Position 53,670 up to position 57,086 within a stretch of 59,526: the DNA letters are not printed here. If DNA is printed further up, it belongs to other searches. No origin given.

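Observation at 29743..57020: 27-kb operon of two paralogous giant lipoproteins built from Ig-like domains and iterated GLUG-type beta-helix modules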

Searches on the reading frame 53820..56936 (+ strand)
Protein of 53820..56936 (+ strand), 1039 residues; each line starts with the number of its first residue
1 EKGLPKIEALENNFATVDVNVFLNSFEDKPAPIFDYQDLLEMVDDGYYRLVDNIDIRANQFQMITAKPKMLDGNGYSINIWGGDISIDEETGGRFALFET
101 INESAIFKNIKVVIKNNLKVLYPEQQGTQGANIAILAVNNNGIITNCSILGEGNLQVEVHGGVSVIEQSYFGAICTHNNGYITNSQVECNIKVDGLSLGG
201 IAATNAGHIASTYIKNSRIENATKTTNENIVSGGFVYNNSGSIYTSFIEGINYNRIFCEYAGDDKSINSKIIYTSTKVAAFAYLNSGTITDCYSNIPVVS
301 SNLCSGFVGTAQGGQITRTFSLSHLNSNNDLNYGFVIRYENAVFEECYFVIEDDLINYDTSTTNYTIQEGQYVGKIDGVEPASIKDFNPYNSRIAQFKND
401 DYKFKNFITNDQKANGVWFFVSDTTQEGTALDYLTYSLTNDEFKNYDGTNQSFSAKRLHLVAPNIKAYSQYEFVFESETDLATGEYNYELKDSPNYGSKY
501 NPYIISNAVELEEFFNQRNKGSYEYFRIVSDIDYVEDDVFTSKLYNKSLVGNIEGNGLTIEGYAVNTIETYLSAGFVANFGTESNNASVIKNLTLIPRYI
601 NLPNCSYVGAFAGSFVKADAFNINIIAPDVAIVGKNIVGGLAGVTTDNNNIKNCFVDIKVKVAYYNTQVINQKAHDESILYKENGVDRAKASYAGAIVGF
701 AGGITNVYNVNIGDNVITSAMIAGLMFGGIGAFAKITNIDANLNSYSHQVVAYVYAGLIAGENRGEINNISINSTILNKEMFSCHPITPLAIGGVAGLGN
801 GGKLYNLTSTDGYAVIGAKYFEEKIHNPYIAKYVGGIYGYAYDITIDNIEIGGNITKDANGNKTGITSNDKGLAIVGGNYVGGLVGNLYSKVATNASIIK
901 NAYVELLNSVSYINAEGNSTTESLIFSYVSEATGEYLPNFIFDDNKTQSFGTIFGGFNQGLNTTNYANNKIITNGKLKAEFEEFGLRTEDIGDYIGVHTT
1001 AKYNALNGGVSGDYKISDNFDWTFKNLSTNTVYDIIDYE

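Call 40: find_homologous_proteins(query=A1, max_evalue=0.001)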
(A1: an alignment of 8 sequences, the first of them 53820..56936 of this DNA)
Query A1 (8 sequences) (1039 aa, profile of the alignment): 22 proteins with E <= 0.001 among 8000 candidates.
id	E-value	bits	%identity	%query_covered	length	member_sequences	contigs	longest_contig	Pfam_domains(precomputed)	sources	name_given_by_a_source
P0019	1.2e-224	767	34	80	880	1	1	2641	-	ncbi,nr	ncbi:MAG: hypothetical protein IJA69_05895, partial [Clostridia bacterium]|nr:hypothetical protein [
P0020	1.4e-157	544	30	90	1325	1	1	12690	-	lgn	-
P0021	4.1e-54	202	24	44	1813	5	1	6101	-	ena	-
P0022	1.0e-25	108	25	33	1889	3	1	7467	-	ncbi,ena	-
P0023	8.8e-13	65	23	57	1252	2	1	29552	PF05342.20,PF00581.26,PF07581.18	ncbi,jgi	-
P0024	6.0e-10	56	28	15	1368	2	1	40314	PF07581.18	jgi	-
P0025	6.7e-10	56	29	29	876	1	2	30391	-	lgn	-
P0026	2.7e-8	50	30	29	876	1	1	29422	-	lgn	-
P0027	6.3e-7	46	27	21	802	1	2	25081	PF07581.18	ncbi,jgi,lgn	-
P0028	2.5e-6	44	28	29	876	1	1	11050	-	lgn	-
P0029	3.0e-5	40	27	17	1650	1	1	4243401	PF00404.25,PF07705.18,PF07581.18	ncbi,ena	-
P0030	2.5e-4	37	24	15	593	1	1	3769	PF07581.18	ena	-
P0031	2.5e-4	37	25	15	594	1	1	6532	PF07581.18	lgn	-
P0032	3.7e-4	37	25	15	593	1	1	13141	PF07581.18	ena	-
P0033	6.2e-4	36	25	16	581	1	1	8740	PF07581.18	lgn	-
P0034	7.1e-4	36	25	15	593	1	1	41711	PF07581.18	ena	-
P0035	7.8e-4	35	25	15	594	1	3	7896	PF07581.18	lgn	-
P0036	8.9e-4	35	25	15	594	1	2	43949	PF07581.18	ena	-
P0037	9.1e-4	35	25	15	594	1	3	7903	PF07581.18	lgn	-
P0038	9.1e-4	35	25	15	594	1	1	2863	PF07581.18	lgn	-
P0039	9.7e-4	35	25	15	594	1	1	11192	PF07581.18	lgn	-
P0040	9.9e-4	35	25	15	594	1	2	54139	PF07581.18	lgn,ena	-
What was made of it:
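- The profile search reaches Pfam-GLUG proteins at E 9e-13 and 6e-10 (call 40).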

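Call 47: search_protein_families(library=pfam, proteins=[P0023, P0024, P0027, P0029, P0030, P0025, P0021], max_evalue=0.01)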
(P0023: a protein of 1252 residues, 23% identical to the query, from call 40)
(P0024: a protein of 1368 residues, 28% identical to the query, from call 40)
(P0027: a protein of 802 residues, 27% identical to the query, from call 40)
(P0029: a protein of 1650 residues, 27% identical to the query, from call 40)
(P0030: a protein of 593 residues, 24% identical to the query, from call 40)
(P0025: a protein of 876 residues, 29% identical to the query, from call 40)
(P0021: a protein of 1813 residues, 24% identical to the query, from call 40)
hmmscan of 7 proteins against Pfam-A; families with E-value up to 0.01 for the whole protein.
P0023 (1252 aa): 3 families
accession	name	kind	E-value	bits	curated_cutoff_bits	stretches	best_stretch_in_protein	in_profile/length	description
PF07581.17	Glug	-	1.5e-62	204.2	20.5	7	311-334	3-28/28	The GLUG motif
PF00581.25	Rhodanese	-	9e-13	49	22.2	1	30-123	1-99/102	Rhodanese-like domain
PF05342.19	Peptidase_M26_N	-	3.3e-06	27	27.7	0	197-271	177-248/250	M26 IgA1-specific Metallo-endopeptidase N-terminal region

P0024 (1368 aa): 1 family
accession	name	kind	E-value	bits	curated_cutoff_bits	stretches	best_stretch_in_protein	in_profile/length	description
PF07581.17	Glug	-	1.5e-82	266.9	20.5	14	1096-1123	1-28/28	The GLUG motif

P0027 (802 aa): 2 families
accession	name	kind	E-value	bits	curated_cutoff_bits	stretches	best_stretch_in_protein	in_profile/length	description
PF07581.17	Glug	-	1.4e-31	107.1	20.5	2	343-365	3-27/28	The GLUG motif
PF05342.19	Peptidase_M26_N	-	0.00015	21.5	27.7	1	78-168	165-248/250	M26 IgA1-specific Metallo-endopeptidase N-terminal region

P0029 (1650 aa): 3 families
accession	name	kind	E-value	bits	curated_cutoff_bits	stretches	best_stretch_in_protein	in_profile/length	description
PF07705.17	CARDB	-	3e-19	69.6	22.7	2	670-722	47-99/101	CARDB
PF07581.17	Glug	-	4.9e-16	58.4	20.5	0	1121-1150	2-27/28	The GLUG motif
PF00404.24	Dockerin_1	-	1.3e-05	25.8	22.9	1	1595-1641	2-54/57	Dockerin type I domain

P0030 (593 aa): 1 family
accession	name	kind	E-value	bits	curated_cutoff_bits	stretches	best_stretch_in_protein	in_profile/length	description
PF07581.17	Glug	-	2.2e-13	50.1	20.5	0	266-297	2-28/28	The GLUG motif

P0025 (876 aa): 0 families

P0021 (1813 aa): 0 families

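Call 48: predict_structure(alignment_id=A1)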
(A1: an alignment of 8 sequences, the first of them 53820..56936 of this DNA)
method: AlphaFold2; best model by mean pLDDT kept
length: 1039 residues; sequences in the alignment: 8
mean_pLDDT: 67.0   pTM: 0.68
mean pLDDT of the five models: 67.0, 64.5, 61.9, 60.5, 58.0
residues with pLDDT >= 90: 258; 70-90: 294; 50-70: 171; < 50: 316
segments of 3 or more residues with pLDDT < 50: 1-28, 351-362, 381-407, 409-475, 477-493, 667-674, 777-781, 783-788, 819-828, 891-896, 908-968, 974-1039
pLDDT, mean of each block of 10 residues (from residue 1): 34 37 43 91 89 91 90 90 81 87 90 92 69 93 93 84 73 95 90 90 94 86 72 93 86 53 64 86 93 80 85 78 66 78 65 34 55 57 44 37 44 33 27 27 31 31 37 46 41 60 84 79 81 84 89 89 90 92 82 93 92 94 92 92 93 94 62 52 59 90 93 88 91 92 75 83 93 64 51 84 87 63 38 74 80 67 60 59 62 51 60 36 31 27 29 28 38 47 28 24 24 25 24 22
secondary structure, 60 per line:
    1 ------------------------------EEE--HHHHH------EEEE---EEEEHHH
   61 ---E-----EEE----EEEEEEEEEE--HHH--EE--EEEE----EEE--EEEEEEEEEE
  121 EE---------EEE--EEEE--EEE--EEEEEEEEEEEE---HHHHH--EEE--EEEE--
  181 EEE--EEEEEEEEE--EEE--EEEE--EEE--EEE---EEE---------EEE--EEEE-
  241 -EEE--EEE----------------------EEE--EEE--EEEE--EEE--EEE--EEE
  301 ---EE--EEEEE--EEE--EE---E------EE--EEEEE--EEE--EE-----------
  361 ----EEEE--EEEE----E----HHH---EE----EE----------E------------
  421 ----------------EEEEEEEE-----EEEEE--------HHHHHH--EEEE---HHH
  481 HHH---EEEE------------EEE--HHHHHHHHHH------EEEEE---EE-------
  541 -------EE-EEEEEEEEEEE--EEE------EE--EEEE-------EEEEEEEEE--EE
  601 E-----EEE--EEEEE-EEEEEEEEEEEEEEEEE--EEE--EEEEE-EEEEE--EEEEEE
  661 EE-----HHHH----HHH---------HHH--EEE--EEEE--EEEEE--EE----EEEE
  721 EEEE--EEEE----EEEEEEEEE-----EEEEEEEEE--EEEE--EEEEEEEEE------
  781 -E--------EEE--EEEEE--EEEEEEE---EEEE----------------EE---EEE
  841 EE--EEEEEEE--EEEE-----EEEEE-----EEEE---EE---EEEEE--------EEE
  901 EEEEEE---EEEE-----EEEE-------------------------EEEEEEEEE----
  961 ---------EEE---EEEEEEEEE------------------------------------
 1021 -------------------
elements in order (helices of 4 or more, strands of 3 or more residues): E31-33 H36-40 E47-50 E54-57 E70-72 E77-86 E98-101 E106-108 E111-122 E132-134 E137-140 E143-145 E148-159 H163-167 E170-172 E175-178 E181-183 E186-194 E197-199 E202-205 E208-210 E213-215 E219-221 E231-233 E236-239 E242-244 E247-249 E272-274 E277-279 E282-285 E288-290 E293-295 E298-300 E308-312 E315-317 E336-340 E343-345 E365-368 E371-374 E437-444 E450-454 H463-468 E471-474 H478-483 E487-490 E503-505 H508-517 E524-528 E551-561 E564-566 E577-580 E588-596 E599-601 E607-609 E612-616 E618-634 E637-639 E642-646 E648-652 E655-662 H668-671 E693-695 E698-701 E704-708 E717-724 E727-730 E735-743 E749-757 E760-763 E766-774 E791-793 E796-800 E803-809 E813-816 E838-842 E845-851 E854-857 E863-867 E873-876 E885-889 E898-906 E910-913 E919-922 E948-956 E970-972 E976-984
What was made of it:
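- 53901..54872 (+): B beta-helix module II. Head: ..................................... AF2 pLDDT 85-93 (call 48).
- On GLUG-motif proteins (Pfam PF07581): AF2 blocks with pLDDT 85-93 (call 48).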

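Call 52: fold_search(model_id=the predicted structure, library=pdb)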
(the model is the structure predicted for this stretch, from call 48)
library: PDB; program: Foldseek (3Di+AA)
matches with E <= 10: 307; with E <= 0.001: 1
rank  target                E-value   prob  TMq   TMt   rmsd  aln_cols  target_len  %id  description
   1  3n6z                  3.3e-04  1.00  0.19  0.53   7.1       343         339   16  Crystal structure of a putative immunoglobulin A1 protease (BACOVA_03286) from Bacteroides ovatus at 1.30 A resolution (released 2010-07-21)
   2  5nxk_A                1.1e-03  0.99  0.15  0.36  14.1       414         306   12  L. reuteri 53608 SRRP (released 2018-03-21)
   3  6xja_P                1.6e-03  1.00  0.14  0.12  12.2       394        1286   16  Streptococcus Pneumoniae IgA1 Protease with IgA1 substrate (released 2021-01-20)
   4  7xzb_A                6.4e-03  0.25  0.09  0.16  21.7       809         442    8  Mutant (Y242A) of the N-terminal domain of fucoidan lyase FdlA (released 2022-09-28)
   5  6xjb                  6.6e-03  0.98  0.15  0.13  12.7       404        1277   15  IgA1 Protease (released 2020-12-09)
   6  5nxk_C                7.6e-03  0.97  0.15  0.36  14.0       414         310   13  L. reuteri 53608 SRRP (released 2018-03-21)
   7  7xz8                  1.1e-02  0.87  0.12  0.23  13.8       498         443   11  Mutant (K141A) of the N-terminal domain of fucoidan lyase FdlA (released 2022-09-28)
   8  5nxk_B                1.4e-02  0.93  0.15  0.37  13.5       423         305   11  L. reuteri 53608 SRRP (released 2018-03-21)
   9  4pew_B                1.5e-02  0.18  0.10  0.15  22.0       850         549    9  Structure of sacteLam55A from Streptomyces sp. SirexAA-E (released 2015-03-18)
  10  4pey_A                1.6e-02  0.33  0.12  0.18  20.7       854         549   10  Structure of the E502A variant of sacteLam55A from Streptomyces sp. SirexAA-E in complex with laminaritriose (released 2015-03-18)
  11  7dmk_D                1.7e-02  0.30  0.14  0.18  23.4      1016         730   11  PL6 alginate lyase BcAlyPL6 (released 2021-10-06)
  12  7xzc_A                1.7e-02  0.16  0.09  0.16  21.7       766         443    9  Mutant (R240A) of the N-terminal domain of fucoidan lyase FdlA (released 2022-09-28)
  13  7uvl_P                2.3e-02  0.99  0.16  0.13   7.6       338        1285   14  IgA1 Protease with IgA1 substrate (released 2022-11-23)
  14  7jgj_A                2.4e-02  0.96  0.15  0.12  13.3       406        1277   11  IgA1 Protease in complex with neutralizing mAb (released 2020-12-09)
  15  8bwk_A                2.5e-02  0.12  0.10  0.13  26.5      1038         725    7  Metagenomic derived PL6 alginate lyase (released 2023-12-20)
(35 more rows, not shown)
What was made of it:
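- On GLUG-motif proteins (Pfam PF07581): Foldseek top hits are 3n6z, 5nxk and 6xja/6xjb/7uvl at probability 0.97-1.0 (call 52).
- Closest known: GLUG-motif beta-helix domains. Same: The predicted fold matches 3n6z (E 3e-4, TM 0.53 normalised to the target) and the IgA1-protease chains (probability 0.96-1.0) (call 52).
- Closest known: Beta-solenoid binding region of Lactobacillus reuteri serine-rich repeat adhesin SRRP. Same: It is the second-best structural match for the modules (E 1e-3, probability 0.99, call 52).
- The closest PDB matches are 3n6z, SRRP and the IgA1-protease N-domain (calls 48, 52). Right-handed beta-helices are also the scaffold of polysaccharide lyases and hydrolases, which appear lower in the Foldseek list (call 52). 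The Foldseek list contains fucoidan lyase, PL6 alginate lyases, GH55, pectate lyase and phage depolymerase tailspikes, at E 6e-3 to 0.1 (call 52). The IgA1-protease-type and SRRP beta-helices score 0.97-1.0 (call 52).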

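Call 54: find_related_loci(query=A1, collection=genome_contigs, flank=10000)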
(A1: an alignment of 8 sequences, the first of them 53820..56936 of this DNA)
Query A1 (1039 aa) in genome_contigs; peptide patterns used: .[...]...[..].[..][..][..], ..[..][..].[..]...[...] (x = any residue, [..] = any of these).
126 stretches matched a pattern; 72 encode a relative of the query (tblastn E <= 1e-3); 72 distinct loci.
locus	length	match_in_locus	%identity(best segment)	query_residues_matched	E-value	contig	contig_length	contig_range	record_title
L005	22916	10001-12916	45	1-957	0e+0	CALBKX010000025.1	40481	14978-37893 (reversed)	MAG TPA_asm: uncultured Clostridia bacterium isolate SRR1747034_bin.76_CONCOCT_v1.1_MAG genome assembly, contig: ERZ8082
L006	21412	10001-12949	46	1-955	0e+0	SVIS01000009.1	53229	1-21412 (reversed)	MAG: Clostridiales bacterium isolate SIG415 NODE_14476_length_53229_cov_3.574705, whole genome shotgun sequence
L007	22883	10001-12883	46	2-955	0e+0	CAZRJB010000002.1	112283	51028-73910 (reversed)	MAG TPA_asm: uncultured Lachnospiraceae bacterium isolate SRP313737_co1_95 genome assembly, contig: NODE_244_length_1122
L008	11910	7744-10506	45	18-955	0e+0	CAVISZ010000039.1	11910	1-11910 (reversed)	uncultured Eubacteriales bacterium isolate H07681-L1_cleanbin_000057 genome assembly, contig: Spades_H07681-L1_contig_35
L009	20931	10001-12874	42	15-944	0e+0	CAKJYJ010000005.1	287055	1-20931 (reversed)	Clostridiales bacterium isolate MAG-R039 genome assembly, contig: k141_4562, whole genome shotgun sequence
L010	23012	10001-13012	44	2-986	0e+0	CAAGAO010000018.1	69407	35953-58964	MAG TPA_asm: Clostridia bacterium, isolate HGM11346, WGS project CAAGAO010000000 data, contig: SRS476020_85_k119_77104,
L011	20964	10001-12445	36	8-807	2e-121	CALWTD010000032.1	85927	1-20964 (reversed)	MAG: uncultured Clostridia bacterium isolate E10__bin279 genome assembly, contig: E10__k127_4971928, whole genome shotgu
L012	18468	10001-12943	34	2-957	3e-117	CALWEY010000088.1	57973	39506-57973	MAG: uncultured Clostridia bacterium isolate E02__bin162 genome assembly, contig: E02__k127_2222458, whole genome shotgu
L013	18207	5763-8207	37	8-807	9e-127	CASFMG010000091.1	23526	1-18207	uncultured Christensenella sp. isolate SI.O63.metabat-bins.3 genome assembly, contig: SI.O63.metabat-bins.3.fa_k141_4202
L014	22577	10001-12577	33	28-889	2e-112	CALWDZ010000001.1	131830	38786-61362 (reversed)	MAG: uncultured Clostridia bacterium isolate BRZ_KC__bin26 genome assembly, contig: BRZ_KC__NODE_134_length_131830_cov_1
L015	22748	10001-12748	34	8-935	4e-112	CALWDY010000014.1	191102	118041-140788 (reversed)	MAG: uncultured Clostridia bacterium isolate E03__bin344 genome assembly, contig: E03__k127_429894, whole genome shotgun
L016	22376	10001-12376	36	27-808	1e-108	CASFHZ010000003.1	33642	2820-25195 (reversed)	uncultured Christensenella sp. isolate SI.B35.metabat-bins.175 genome assembly, contig: SI.B35.metabat-bins.175.fa_k141_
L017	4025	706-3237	34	8-809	3e-108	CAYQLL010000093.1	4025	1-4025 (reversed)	MAG TPA_asm: uncultured Christensenella sp. isolate binchicken_co354_243 genome assembly, contig: NODE_25789_length_4025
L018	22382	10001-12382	34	28-801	6e-103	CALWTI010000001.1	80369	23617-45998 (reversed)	MAG: uncultured Clostridia bacterium isolate BRZ_FE__bin27 genome assembly, contig: BRZ_FE__NODE_638_length_80369_cov_4.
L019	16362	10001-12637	32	3-856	3e-103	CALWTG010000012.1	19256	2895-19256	MAG: uncultured Clostridia bacterium isolate BRZ_AD__bin10 genome assembly, contig: BRZ_AD__NODE_3185_length_19256_cov_4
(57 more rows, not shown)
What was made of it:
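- The family is found in 72 species-representative genomes (call 54).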

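Call 64: search_protein_families(library=ncbifam, proteins=[L015:13557-17261:+, L015:17294-20833:+], max_evalue=1e-20)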
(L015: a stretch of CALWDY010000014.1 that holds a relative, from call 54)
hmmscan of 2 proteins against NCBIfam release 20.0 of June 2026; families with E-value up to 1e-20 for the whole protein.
L015:13557-17261:+ (1235 aa): 7 families
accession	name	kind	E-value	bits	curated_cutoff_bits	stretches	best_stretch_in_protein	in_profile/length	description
NF001616.1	PRK00405.1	equivalog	0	1512.9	896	1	25-1165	2-1095/1096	DNA-directed RNA polymerase subunit beta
TIGR02013.1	rpoB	equivalog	0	1492.5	801.15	3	220-918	293-895/1238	DNA-directed RNA polymerase subunit beta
NF007172.0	PRK09603.1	equivalog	1.3e-301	1004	5372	4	400-918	428-949/2890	DNA-directed RNA polymerase subunit beta/beta'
NF011417.0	PRK14844.1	equivalog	3.1e-293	976.6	4632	3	400-922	437-963/2839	DNA-directed RNA polymerase subunit beta/beta'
NF006335.0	PRK08565.1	equivalog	2.4e-108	363.1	1402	2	775-1122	713-1051/1116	DNA-directed RNA polymerase subunit B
TIGR03670.1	rpoB_arch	equivalog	6.4e-79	265.8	811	1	774-1123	196-536/599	DNA-directed RNA polymerase subunit B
NF007175.0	PRK09606.1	equivalog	2.8e-28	98.7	355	0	412-568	312-473/496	DNA-directed RNA polymerase subunit B''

L015:17294-20833:+ (1180 aa): 11 families
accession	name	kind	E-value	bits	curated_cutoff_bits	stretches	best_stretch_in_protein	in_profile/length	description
TIGR02386.1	rpoC_TIGR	equivalog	0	1696.9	963.5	1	18-1171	2-1147/1147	DNA-directed RNA polymerase subunit beta'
NF011498.0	PRK14906.1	equivalog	0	1511.2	1437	2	153-1172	233-1242/1459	DNA-directed RNA polymerase subunit beta'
NF007172.0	PRK09603.1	equivalog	0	1271.6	5372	2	14-936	1395-2307/2890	DNA-directed RNA polymerase subunit beta/beta'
NF011417.0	PRK14844.1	equivalog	0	1173.4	4632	2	14-934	1447-2361/2839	DNA-directed RNA polymerase subunit beta/beta'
NF002729.0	PRK02625.1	equivalog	3.7e-255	848.4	1117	1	13-552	7-562/626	DNA-directed RNA polymerase subunit gamma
TIGR02387.1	rpoC1_cyan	equivalog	4.7e-248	824.8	975.9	1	15-549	2-553/619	DNA-directed RNA polymerase subunit gamma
NF002724.0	PRK02597.1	equivalog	1.7e-187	625.3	1878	2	597-935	12-347/1338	DNA-directed RNA polymerase subunit beta'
TIGR02388.1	rpoC2_cyan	equivalog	2.4e-177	591.7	467.4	2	597-935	4-338/1230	DNA-directed RNA polymerase subunit beta''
NF006336.0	PRK08566.1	equivalog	4.7e-92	309.6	819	2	14-382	8-358/883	DNA-directed RNA polymerase subunit A'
TIGR02390.1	RNA_pol_rpoA1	equivalog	8.6e-88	295.4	1042.55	2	407-802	402-831/867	DNA-directed RNA polymerase subunit A'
TIGR02389.1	RNA_pol_rpoA2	equivalog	2.5e-28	99.1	420.65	0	901-957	39-94/367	DNA-directed RNA polymerase subunit A''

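Call 70: search_solved_structures(query=A1, max_evalue=10)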
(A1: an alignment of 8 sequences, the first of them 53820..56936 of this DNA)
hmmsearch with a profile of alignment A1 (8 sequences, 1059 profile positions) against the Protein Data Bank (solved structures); distinct sequences matched with E-value up to 10: 1.
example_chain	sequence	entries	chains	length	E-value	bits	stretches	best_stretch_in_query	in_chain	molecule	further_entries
1ivp_A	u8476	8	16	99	0.1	13.5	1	839-882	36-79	HIV-2 PROTEASE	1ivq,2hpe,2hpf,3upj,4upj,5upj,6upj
